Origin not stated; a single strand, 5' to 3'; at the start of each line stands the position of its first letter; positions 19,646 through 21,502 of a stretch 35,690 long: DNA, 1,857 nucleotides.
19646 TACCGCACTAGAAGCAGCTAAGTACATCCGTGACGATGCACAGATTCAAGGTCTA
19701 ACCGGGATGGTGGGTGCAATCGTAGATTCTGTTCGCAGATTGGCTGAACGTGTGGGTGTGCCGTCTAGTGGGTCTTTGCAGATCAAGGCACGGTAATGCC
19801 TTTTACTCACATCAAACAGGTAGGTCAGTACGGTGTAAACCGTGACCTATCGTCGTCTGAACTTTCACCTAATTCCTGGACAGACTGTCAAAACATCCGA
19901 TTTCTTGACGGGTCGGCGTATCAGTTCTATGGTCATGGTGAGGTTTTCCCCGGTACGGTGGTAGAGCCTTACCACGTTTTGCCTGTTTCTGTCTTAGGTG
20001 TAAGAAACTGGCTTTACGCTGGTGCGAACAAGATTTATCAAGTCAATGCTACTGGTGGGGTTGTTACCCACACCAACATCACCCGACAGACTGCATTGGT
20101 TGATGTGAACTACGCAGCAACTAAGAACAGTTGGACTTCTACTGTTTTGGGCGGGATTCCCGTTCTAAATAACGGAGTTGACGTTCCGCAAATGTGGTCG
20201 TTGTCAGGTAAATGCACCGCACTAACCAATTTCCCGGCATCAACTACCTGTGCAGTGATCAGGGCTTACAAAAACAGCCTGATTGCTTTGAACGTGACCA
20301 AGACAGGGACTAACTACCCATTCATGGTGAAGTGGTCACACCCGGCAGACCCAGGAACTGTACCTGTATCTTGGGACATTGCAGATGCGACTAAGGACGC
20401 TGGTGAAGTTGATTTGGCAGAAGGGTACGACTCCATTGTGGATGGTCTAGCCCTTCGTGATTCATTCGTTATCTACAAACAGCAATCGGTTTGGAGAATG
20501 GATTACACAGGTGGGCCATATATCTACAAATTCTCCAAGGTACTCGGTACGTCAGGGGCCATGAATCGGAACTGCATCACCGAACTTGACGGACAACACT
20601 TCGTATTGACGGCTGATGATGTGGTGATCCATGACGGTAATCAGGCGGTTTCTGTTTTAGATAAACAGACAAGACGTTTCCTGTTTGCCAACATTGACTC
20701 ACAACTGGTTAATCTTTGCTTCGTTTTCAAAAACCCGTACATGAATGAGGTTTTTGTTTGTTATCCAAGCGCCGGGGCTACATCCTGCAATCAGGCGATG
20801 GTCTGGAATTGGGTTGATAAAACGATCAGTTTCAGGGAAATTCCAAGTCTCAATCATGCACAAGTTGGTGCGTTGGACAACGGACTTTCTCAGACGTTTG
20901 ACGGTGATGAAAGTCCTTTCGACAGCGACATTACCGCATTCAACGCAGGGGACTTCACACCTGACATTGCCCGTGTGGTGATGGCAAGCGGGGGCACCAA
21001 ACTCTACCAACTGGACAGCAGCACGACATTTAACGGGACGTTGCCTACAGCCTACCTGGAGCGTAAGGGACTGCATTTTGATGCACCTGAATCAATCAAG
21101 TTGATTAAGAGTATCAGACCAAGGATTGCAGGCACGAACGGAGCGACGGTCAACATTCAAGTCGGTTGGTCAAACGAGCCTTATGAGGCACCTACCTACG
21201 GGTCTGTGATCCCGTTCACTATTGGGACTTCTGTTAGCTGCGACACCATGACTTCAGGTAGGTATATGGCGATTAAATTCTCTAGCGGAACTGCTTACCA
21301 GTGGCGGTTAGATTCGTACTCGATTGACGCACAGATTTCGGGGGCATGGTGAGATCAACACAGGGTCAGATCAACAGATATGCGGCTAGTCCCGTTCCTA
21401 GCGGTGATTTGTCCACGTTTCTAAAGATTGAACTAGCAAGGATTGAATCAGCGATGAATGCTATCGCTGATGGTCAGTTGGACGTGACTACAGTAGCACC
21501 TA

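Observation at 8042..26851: Five-copy intergenic 22-bp motif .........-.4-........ in front of every late gene block: a promoter architecture that does not fit sigma70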

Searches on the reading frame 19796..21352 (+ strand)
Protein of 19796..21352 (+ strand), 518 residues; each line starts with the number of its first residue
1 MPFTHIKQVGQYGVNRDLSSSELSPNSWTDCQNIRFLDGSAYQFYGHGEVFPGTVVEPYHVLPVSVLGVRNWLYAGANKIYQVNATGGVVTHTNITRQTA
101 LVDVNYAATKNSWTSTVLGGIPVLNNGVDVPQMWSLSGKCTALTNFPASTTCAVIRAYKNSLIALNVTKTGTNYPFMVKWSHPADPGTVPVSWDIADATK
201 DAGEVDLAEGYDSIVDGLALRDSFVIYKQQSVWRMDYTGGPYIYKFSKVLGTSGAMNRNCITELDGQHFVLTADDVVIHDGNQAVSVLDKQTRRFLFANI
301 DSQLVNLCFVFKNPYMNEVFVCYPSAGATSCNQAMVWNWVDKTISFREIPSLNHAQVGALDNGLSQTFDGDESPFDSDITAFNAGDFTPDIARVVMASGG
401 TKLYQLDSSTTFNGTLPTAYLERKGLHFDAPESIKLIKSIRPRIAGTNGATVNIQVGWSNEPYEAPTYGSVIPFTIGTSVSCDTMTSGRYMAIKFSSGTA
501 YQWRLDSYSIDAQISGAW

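Call 10: search_protein_families(library=phrogs, proteins=[window:19796-21352:+], max_evalue=0.001)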
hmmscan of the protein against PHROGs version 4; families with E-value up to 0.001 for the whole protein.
window:19796-21352:+ (518 aa): 3 families
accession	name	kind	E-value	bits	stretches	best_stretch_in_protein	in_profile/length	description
phrog_3287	-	head and packaging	1.9e-113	381.1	1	10-516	10-522/524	virion structural protein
phrog_14417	-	tail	7.7e-23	81.1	1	151-351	591-821/1005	tail fiber protein; host specificity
phrog_33544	-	unknown function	1.5e-05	24.4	1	213-306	212-300/684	-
